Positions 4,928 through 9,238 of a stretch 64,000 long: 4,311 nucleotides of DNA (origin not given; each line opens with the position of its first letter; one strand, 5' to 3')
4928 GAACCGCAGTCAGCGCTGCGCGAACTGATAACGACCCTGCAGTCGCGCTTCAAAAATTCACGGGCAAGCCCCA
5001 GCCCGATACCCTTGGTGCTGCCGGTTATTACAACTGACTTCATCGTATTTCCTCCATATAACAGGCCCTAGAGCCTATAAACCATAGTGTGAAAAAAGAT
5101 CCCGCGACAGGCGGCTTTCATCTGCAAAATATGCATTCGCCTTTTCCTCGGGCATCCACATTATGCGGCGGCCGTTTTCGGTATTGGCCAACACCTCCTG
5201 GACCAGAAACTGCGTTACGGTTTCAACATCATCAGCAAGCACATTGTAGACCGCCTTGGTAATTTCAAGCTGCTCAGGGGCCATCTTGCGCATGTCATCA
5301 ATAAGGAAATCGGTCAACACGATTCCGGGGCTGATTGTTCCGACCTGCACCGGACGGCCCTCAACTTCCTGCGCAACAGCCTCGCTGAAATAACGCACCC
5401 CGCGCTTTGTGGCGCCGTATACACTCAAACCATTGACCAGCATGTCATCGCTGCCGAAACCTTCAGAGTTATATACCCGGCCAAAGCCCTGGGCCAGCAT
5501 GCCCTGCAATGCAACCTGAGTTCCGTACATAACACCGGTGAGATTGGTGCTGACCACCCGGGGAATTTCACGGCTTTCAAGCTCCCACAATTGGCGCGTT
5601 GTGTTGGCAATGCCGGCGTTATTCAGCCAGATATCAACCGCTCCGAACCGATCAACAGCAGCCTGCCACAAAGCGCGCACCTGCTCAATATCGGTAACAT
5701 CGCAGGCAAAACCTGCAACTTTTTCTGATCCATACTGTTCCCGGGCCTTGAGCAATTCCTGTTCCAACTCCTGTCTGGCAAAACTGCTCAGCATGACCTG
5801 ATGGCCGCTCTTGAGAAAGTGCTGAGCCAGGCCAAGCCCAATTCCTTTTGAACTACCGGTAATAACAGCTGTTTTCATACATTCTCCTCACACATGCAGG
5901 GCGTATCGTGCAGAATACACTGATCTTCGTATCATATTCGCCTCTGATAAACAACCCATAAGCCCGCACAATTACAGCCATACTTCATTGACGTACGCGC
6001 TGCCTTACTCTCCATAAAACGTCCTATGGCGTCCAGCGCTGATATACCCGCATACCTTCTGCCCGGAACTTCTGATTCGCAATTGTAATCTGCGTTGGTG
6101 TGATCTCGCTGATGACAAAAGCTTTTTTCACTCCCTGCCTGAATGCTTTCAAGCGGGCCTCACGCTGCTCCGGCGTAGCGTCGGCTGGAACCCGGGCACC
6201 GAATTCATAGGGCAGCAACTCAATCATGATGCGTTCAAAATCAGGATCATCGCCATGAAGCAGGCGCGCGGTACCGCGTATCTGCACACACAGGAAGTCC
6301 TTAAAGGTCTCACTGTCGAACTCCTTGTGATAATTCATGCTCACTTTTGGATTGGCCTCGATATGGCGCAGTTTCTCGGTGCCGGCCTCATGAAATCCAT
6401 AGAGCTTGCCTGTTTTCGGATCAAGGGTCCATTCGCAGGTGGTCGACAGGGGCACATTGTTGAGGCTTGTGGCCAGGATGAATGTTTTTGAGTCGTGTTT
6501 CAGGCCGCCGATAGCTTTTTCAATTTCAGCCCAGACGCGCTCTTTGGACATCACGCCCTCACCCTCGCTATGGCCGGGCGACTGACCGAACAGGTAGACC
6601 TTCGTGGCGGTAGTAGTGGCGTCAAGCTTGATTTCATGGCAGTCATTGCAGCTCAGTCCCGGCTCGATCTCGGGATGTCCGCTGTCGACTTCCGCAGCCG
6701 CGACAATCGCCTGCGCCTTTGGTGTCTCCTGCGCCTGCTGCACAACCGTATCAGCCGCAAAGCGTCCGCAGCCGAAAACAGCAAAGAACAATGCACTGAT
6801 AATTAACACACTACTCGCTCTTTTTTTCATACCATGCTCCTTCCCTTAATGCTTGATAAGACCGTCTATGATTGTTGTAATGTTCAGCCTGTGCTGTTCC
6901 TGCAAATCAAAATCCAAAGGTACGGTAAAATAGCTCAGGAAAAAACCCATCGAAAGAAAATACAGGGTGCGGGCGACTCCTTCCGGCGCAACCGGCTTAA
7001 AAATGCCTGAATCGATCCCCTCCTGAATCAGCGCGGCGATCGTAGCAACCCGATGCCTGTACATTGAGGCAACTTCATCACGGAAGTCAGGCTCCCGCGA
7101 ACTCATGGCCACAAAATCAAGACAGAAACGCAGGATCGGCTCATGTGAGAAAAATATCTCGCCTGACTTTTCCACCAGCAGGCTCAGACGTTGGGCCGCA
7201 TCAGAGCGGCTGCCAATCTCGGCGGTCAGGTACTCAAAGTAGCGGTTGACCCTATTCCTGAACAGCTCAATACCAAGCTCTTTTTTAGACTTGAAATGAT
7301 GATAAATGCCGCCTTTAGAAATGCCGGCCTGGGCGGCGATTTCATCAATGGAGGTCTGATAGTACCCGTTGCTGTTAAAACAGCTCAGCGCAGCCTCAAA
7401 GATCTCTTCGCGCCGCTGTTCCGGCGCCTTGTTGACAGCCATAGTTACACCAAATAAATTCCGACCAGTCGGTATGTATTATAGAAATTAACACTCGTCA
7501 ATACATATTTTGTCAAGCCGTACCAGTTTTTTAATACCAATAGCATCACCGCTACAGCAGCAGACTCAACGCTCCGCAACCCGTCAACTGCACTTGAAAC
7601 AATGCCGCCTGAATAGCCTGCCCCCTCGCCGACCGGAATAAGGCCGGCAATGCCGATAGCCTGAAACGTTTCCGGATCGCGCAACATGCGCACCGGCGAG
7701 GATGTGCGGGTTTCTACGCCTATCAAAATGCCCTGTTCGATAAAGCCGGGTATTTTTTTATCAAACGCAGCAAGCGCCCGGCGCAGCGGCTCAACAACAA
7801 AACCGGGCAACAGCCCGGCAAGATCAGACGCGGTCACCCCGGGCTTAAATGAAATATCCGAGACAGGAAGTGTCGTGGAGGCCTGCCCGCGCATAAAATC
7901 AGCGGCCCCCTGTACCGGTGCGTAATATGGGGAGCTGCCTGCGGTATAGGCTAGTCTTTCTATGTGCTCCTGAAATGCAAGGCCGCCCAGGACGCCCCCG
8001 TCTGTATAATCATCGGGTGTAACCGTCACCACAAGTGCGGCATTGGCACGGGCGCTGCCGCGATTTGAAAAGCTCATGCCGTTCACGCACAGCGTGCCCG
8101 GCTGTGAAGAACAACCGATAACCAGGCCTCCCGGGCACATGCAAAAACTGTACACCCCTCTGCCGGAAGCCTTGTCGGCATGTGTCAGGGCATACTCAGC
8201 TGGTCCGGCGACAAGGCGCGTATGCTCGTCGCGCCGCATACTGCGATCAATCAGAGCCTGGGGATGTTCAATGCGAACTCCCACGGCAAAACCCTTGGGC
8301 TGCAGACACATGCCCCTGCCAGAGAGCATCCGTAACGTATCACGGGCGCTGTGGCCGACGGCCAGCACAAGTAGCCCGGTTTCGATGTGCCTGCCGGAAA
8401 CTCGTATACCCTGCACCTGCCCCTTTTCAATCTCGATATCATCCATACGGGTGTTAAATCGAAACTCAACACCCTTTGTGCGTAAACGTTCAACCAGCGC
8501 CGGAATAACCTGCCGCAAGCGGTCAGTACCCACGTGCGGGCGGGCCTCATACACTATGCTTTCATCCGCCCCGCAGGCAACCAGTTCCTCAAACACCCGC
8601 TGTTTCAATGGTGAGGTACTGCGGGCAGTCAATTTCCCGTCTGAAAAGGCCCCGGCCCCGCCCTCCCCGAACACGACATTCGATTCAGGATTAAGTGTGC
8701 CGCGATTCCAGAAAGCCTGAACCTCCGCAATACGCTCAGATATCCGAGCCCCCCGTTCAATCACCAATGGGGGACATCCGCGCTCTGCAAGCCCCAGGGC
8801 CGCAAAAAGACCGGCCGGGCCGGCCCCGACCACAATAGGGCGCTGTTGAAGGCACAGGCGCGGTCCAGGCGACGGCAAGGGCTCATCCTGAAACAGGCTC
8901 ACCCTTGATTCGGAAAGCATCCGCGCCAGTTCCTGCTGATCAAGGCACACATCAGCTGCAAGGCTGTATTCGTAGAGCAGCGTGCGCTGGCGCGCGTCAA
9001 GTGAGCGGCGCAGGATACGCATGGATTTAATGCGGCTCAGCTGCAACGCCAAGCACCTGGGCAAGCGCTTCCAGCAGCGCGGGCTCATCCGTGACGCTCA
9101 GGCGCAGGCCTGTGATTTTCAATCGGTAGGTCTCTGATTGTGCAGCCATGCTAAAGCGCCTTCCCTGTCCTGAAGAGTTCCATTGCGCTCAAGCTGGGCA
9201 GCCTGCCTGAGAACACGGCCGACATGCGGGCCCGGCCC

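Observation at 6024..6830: Exported lipoprotein fusing a single c-type heme module to a PNPOx-like flavin-binding barrel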

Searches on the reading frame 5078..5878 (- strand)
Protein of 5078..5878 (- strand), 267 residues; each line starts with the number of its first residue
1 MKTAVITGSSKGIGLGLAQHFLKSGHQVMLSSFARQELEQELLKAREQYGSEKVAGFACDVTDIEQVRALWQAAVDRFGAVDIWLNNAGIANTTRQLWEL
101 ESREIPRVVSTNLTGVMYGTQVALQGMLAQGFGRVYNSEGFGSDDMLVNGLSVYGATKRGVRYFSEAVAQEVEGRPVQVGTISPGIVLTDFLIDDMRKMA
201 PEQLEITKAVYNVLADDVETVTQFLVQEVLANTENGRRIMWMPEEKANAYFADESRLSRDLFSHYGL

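Call 4: search_protein_families(library=pfam, proteins=[window:5078-5878:-], max_evalue=1)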
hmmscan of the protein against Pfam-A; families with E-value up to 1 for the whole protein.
window:5078-5878:- (267 aa): 4 families
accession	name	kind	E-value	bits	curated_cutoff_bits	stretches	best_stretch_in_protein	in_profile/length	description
PF00106.31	adh_short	-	2.7e-40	138.4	26.6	1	2-192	1-187/195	short chain dehydrogenase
PF13561.12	adh_short_C2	-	3.2e-33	115.7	27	1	10-228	5-219/236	Enoyl-(Acyl carrier protein) reductase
PF08659.16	KR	-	8.6e-07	29.5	22.6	1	3-116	2-116/180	KR domain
PF23441.1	SDR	-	6.2e-05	22.9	27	1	3-197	9-204/258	SDR-like rossmann domain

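Call 5: search_protein_families(library=ncbifam, proteins=[window:5078-5878:-], max_evalue=1)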
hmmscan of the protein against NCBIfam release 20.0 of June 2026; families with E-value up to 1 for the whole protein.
window:5078-5878:- (267 aa): 228 families (the best 25 are shown)
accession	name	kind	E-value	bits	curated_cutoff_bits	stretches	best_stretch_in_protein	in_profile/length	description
NF005559.1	PRK07231.1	subfamily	5.9e-38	130.8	215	1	2-211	5-210/249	glucose 1-dehydrogenase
NF004198.0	PRK05653.1-3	equivalog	4.1e-37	128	296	1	2-228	8-230/248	3-oxoacyl-ACP reductase FabG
NF005594.0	PRK07326.1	equivalog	2.6e-35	122.1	271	1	2-215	7-217/237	SDR family oxidoreductase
NF009466.0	PRK12826.1-2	subfamily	5.3e-33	114.5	222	1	2-227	4-227/248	3-oxoacyl-ACP reductase FabG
NF009093.0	PRK12429.1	subfamily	2.3e-32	112.3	258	1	2-228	6-229/259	3-hydroxybutyrate dehydrogenase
TIGR01830.1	3oxo_ACP_reduc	equivalog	2.4e-32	112.6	297.75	1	4-227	1-221/239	3-oxoacyl-[acyl-carrier-protein] reductase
NF005878.0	PRK07825.1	subfamily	3.6e-32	111.8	287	1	2-221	10-224/278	short chain dehydrogenase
NF005681.0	PRK07478.1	subfamily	3.9e-30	105.1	267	1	2-209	7-210/254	SDR family oxidoreductase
TIGR01963.1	PHB_DH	subfamily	4.3e-30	104.8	307.05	1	1-217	1-214/255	3-hydroxybutyrate dehydrogenase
NF009468.0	PRK12826.1-4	equivalog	1.1e-29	103.9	318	1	2-192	8-195/256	SDR family oxidoreductase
NF009464.0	PRK12824.1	subfamily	2.3e-29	102.8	269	1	2-197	3-194/245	3-oxoacyl-ACP reductase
NF052558.1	MBtsdlDhBudC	equivalog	5.8e-29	101.4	270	1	2-194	4-189/250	meso-2,3-butanediol dehydrogenase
NF005495.0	PRK07109.1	subfamily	6.5e-29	101.2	264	1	2-211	9-215/334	SDR family oxidoreductase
NF004818.0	PRK06172.1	equivalog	8.5e-29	100.6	336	1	2-210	8-212/253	SDR family oxidoreductase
NF005806.0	PRK07666.1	equivalog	1.5e-28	99.7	286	1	2-201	8-204/239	3-ketoacyl-ACP reductase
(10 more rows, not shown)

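Call 73: search_solved_structures(query=window:5078-5878:-, max_evalue=1e-10)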
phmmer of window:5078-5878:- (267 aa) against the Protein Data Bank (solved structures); distinct sequences matched with E-value up to 1e-10: 344 (the best 60 are shown).
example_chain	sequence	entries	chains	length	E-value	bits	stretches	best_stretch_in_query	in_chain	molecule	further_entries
8x89_A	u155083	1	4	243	1.9e-25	92.9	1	2-199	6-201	3-oxoacyl-[acyl-carrier-protein] reductase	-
2q2q_A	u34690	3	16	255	6.9e-25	91.1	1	2-216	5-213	Beta-D-hydroxybutyrate dehydrogenase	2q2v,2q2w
1wmb_A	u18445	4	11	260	2.8e-24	89.1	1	2-233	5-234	D(-)-3-hydroxybutyrate dehydrogenase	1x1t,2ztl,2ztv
5end_A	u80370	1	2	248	5e-24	88.3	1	2-192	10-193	3-oxoacyl-[acyl-carrier-protein] reductase FabG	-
3op4_A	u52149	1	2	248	7e-24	87.8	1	2-192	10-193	3-oxoacyl-[acyl-carrier protein] reductase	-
3rro_A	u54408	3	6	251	7.3e-24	87.8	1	2-192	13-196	3-ketoacyl-(acyl-carrier-protein) reductase | 3-oxoacyl-[acyl-carrier protein] reductase | 3-oxoacyl-[acyl-carrier-protein] reductase FabG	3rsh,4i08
2ztm_A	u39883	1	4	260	9.1e-24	87.4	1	2-232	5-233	D(-)-3-hydroxybutyrate dehydrogenase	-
4wjz_A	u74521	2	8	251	9.4e-24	87.4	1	2-192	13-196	3-oxoacyl-[acyl-carrier-protein] reductase FabG | 3-oxoacyl-[acyl-carrier protein] reductase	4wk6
3tzh_A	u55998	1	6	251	1.1e-23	87.2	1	2-192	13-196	3-oxoacyl-[acyl-carrier protein] reductase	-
1edo_A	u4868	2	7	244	1.1e-23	87.2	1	4-198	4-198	BETA-KETO ACYL CARRIER PROTEIN REDUCTASE | KETOACYL REDUCTASE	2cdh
2ztu_A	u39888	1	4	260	1.3e-23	87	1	2-232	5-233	D(-)-3-hydroxybutyrate dehydrogenase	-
9c5o_A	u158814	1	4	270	2e-23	86.3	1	3-200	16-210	Hydroxybutyrate dehydrogenase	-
3tzc_A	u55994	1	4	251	2.6e-23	86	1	2-192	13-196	3-oxoacyl-[acyl-carrier protein] reductase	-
2uvd_A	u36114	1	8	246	3.5e-23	85.5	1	2-225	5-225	3-OXOACYL-(ACYL-CARRIER-PROTEIN) REDUCTASE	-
3tzk_A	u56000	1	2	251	4.4e-23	85.2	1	2-192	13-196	3-oxoacyl-[acyl-carrier protein] reductase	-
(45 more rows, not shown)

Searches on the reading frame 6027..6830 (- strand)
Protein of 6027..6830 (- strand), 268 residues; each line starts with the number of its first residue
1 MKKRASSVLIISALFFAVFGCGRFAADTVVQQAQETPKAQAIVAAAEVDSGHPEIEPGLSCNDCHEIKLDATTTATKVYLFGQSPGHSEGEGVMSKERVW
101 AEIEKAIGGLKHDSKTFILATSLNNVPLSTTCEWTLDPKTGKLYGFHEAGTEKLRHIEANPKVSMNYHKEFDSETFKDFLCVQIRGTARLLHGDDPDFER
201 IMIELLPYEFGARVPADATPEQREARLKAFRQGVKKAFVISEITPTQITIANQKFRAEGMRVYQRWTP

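Call 4: search_protein_families(library=pfam, proteins=[window:6027-6830:-], max_evalue=1)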
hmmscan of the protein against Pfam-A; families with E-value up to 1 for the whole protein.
window:6027-6830:- (268 aa): 2 families
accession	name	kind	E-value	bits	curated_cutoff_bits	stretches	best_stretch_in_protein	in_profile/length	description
PF01243.27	PNPOx_N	-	6.1e-10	40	28.1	1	105-222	3-98/120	Pyridoxamine 5'-phosphate oxidase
PF16242.11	Pyrid_ox_like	-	0.035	14.1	28.8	1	137-191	37-85/149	Pyridoxamine 5'-phosphate oxidase like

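Call 5: search_protein_families(library=ncbifam, proteins=[window:6027-6830:-], max_evalue=1)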
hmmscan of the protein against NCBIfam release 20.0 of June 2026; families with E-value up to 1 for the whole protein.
window:6027-6830:- (268 aa): 3 families
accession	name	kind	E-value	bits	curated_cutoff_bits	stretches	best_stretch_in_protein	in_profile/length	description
TIGR03618.1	Rv1155_F420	subfamily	1.9e-05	24.9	79.05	1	127-197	22-89/127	TIGR03618 family F420-dependent PPOX class oxidoreductase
TIGR03667.1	Rv3369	hypoth_equivalog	0.0013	18.7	125.3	1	115-190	16-84/130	TIGR03667 family PPOX class F420-dependent oxidoreductase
TIGR04023.1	PPOX_MSMEG_5819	subfamily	0.018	15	85.6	1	123-204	26-104/115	PPOX class F420-dependent oxidoreductase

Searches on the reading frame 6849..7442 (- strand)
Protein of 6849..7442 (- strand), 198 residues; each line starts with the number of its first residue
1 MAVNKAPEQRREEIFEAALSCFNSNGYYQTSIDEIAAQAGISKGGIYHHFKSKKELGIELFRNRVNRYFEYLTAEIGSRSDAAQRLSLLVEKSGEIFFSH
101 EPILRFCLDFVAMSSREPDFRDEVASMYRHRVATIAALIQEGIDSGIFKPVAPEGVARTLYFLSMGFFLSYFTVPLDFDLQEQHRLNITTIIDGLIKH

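Call 4: search_protein_families(library=pfam, proteins=[window:6849-7442:-], max_evalue=1)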
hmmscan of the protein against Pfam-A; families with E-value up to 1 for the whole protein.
window:6849-7442:- (198 aa): 13 families
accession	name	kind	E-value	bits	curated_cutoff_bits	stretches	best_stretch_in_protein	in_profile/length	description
PF00440.29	TetR_N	-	6.3e-17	61.5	24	1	14-56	1-43/47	Bacterial regulatory proteins, tetR family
PF13977.11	TetR_C_6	-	1.6e-08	35.1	27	1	103-185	22-104/115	BetI-type transcriptional repressor, C-terminal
PF17922.6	TetR_C_17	-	8e-05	23.3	26.1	1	100-165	17-81/100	Tetracyclin repressor-like, C-terminal domain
PF17932.6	TetR_C_24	-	0.00057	20.6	26.4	1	81-160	3-80/114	Tetracyclin repressor-like, C-terminal domain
PF16925.10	TetR_C_13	-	0.0018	19.1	27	1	113-167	34-89/109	Tetracyclin repressor-like, C-terminal domain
PF08359.16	TetR_C_4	-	0.0031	18.1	21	1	61-164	1-102/133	YsiA-like protein, C-terminal region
PF17935.6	TetR_C_27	-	0.015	15.9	26.1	1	128-160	44-77/106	Tetracyclin repressor-like, C-terminal domain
PF16859.10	TetR_C_11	-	0.045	14.6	32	1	103-160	27-86/113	Tetracyclin repressor-like, C-terminal domain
PF04963.19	Sigma54_CBD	-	0.064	13.4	22.9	1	8-43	26-61/185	Sigma-54 factor, core binding domain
PF17938.6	TetR_C_29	-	0.078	13.6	26.2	1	100-168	19-88/119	Tetracyclin repressor-like, C-terminal domain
PF14514.11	TetR_C_9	-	0.13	12.9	25.3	1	96-154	18-75/130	Tetracyclin repressor-like, C-terminal domain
PF01022.26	HTH_5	-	0.14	12.5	22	1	31-57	17-43/47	Bacterial regulatory protein, arsR family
PF21351.2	TetR_C_41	-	0.21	12.3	27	1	128-161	41-74/108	Tetracyclin repressor-like, C-terminal domain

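Call 5: search_protein_families(library=ncbifam, proteins=[window:6849-7442:-], max_evalue=1)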
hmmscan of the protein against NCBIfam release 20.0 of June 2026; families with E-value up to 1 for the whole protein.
window:6849-7442:- (198 aa): 27 families (the best 25 are shown)
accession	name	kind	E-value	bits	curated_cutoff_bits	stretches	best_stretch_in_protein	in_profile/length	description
NF053878.1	FATransRegFadRBac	equivalog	6.1e-21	75.1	200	1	10-165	4-157/190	fatty acid metabolism transcriptional regulator FadR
TIGR03384.1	betaine_BetI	equivalog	9.1e-17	61.4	201.3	1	7-132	6-130/189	choline-binding transcriptional repressor BetI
NF041196.1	ScbR_bind_reg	equivalog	2.3e-16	60.6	150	1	9-167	6-161/191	ScbR family autoregulator-binding transcription factor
NF001978.0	PRK00767.1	equivalog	1.1e-14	54.8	118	1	8-121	8-122/197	transcriptional regulator BetI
NF053731.1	TransRegFasRMycb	equivalog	1.8e-13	50.8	330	1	8-140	10-140/199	HTH-type transcriptional activator FasR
NF051852.1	efflux_TF_MtrR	exception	2.2e-13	50.5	280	1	9-82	10-83/205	multidrug efflux system transcriptional repressor MtrR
TIGR03613.1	RutR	equivalog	4.4e-13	49.5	368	1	5-160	4-156/202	pyrimidine utilization regulatory protein R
NF037937.1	septum_RefZ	equivalog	7.2e-12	45.6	180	1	11-150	1-140/195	forespore capture DNA-binding protein RefZ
NF007949.0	PRK10668.1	equivalog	7.6e-12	45.2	271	1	8-62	10-64/216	multidrug efflux transporter transcriptional repressor AcrR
NF050111.1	TransRegSACE7040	equivalog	2.1e-11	44.1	250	1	9-104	1-96/186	SACE_7040 family transcriptional regulator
NF011572.0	PRK14996.1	equivalog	4e-11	43.1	144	1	8-151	7-145/192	TetR family transcriptional regulator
NF051457.1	acryl_TF_AcuR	equivalog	1e-10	41.3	247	1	6-96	14-105/204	acrylate utilization transcriptional regulator AcuR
TIGR03968.1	mycofact_TetR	equivalog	3.2e-10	39.9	224.9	1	5-72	5-72/190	mycofactocin system transcriptional regulator MftR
NF011584.0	PRK15008.1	equivalog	7e-09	35.8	230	1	5-155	14-161/212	HTH-type transcriptional regulator RutR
NF007430.0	PRK09975.1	equivalog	5.4e-08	32.2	274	1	9-63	11-65/220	acrEF/envCD operon transcriptional regulator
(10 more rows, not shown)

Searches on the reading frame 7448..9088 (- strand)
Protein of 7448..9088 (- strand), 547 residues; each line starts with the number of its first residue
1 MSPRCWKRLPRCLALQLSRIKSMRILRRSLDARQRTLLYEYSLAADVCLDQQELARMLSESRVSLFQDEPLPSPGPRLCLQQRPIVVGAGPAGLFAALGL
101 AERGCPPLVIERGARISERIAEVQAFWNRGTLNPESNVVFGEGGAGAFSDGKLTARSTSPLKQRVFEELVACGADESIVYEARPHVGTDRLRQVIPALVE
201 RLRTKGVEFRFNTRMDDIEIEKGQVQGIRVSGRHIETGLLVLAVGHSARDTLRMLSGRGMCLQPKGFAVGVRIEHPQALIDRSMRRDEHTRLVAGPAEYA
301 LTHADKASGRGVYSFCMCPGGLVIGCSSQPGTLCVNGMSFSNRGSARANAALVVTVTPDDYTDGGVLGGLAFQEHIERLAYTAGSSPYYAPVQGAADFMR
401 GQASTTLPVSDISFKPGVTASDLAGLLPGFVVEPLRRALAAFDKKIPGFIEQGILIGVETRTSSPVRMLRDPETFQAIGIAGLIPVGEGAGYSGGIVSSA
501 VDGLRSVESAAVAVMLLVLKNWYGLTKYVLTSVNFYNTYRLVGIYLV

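Call 4: search_protein_families(library=pfam, proteins=[window:7448-9088:-], max_evalue=1)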
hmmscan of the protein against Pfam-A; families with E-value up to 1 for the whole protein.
window:7448-9088:- (547 aa): 13 families
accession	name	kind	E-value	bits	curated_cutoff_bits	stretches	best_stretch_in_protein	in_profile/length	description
PF21688.3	FAD-depend_C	-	3.6e-66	223.6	27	1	267-462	2-197/197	FAD-dependent protein, C-terminal domain-like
PF01266.30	DAO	-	4.4e-13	49.9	27.9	2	192-275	149-236/353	FAD dependent oxidoreductase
PF03486.20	HI0933_like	-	1.5e-10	41.4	50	2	85-120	4-39/244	HI0933-like protein Rossmann domain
PF07992.20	Pyr_redox_2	-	5.7e-10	39.5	26.1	2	177-253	168-244/291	Pyridine nucleotide-disulphide oxidoreductase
PF00890.30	FAD_binding_2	-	1.1e-08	35.1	20.4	2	85-116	3-34/414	FAD binding domain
PF00070.33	Pyr_redox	-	1.2e-06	29.3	22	2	193-231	41-80/82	Pyridine nucleotide-disulphide oxidoreductase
PF13450.12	NAD_binding_8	-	3.7e-06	27.6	21.9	1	86-124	1-39/68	NAD(P)-binding Rossmann-like domain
PF01494.25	FAD_binding_3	-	8e-06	25.7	22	1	85-230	5-138/349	FAD binding domain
PF13738.12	Pyr_redox_3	-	3e-05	23.9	30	1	85-120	1-36/305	Pyridine nucleotide-disulphide oxidoreductase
PF12831.13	FAD_oxidored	-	0.0058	16.4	27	1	85-230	3-126/416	FAD dependent oxidoreductase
PF01134.28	GIDA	-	0.0081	15.7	22.1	1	85-110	3-28/391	Glucose inhibited division protein A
PF13454.12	NAD_binding_9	-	0.019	15.4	21.8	0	191-246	99-154/155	FAD-NAD(P)-binding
PF01946.23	Thi4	-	0.11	12.2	26.2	1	85-112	21-49/235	Thi4 family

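Call 5: search_protein_families(library=ncbifam, proteins=[window:7448-9088:-], max_evalue=1)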
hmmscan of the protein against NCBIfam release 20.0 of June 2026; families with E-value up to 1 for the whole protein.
window:7448-9088:- (547 aa): 76 families (the best 25 are shown)
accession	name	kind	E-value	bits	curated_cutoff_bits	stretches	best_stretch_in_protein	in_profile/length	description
NF001933.0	PRK00711.1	subfamily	4.9e-10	39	383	1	193-277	202-286/429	D-amino acid dehydrogenase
TIGR00275.1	TIGR00275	subfamily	3.7e-09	35.9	183.8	2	85-120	2-37/401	aminoacetone oxidase family FAD-binding enzyme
NF045637.1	carotdesatCrtDProt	equivalog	1.4e-07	30.5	580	2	85-123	2-40/485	1-hydroxycarotenoid 3,4-desaturase CrtD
NF005560.0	PRK07233.1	equivalog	2.6e-07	29.9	252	2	85-115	4-34/435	hypothetical protein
TIGR03467.1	HpnE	equivalog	5e-07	29.4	283.05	2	85-116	2-33/430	hydroxysqualene dehydroxylase HpnE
NF005882.1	PRK07843.1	equivalog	1.1e-05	24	788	2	194-232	204-242/547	3-oxosteroid 1-dehydrogenase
NF046068.1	AkvoneHdxseDnrF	equivalog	1.4e-05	24.3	650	1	85-226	2-143/439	aklavinone 12-hydroxylase DnrF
NF004780.0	PRK06126.1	subfamily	1.9e-05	23.1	445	1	84-115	11-42/552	hypothetical protein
NF003585.0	PRK05249.1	equivalog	2e-05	23.4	465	2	193-250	218-275/464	Si-specific NAD(P)(+) transhydrogenase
NF046069.1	AkvoneHdxseRdmE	equivalog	2.3e-05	23.4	700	1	85-226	2-144/521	aklavinone 12-hydroxylase RdmE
TIGR01813.1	flavo_cyto_c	subfamily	2.3e-05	23.3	285.45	1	184-234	122-173/444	flavocytochrome c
NF049967.1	QhpG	equivalog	2.7e-05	23.3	240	1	85-115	2-32/423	flavin-dependent monooxygenase QhpG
NF006130.0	PRK08274.1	equivalog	4e-05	22.6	369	1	194-248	134-195/467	FAD-dependent tricarballylate dehydrogenase TcuA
NF005547.0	PRK07208.1-3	equivalog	5.2e-05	22.2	380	1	81-116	4-39/465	hypothetical protein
NF007542.0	PRK10157.1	subfamily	5.2e-05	22.1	610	1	85-115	9-39/428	FAD-dependent oxidoreductase FixC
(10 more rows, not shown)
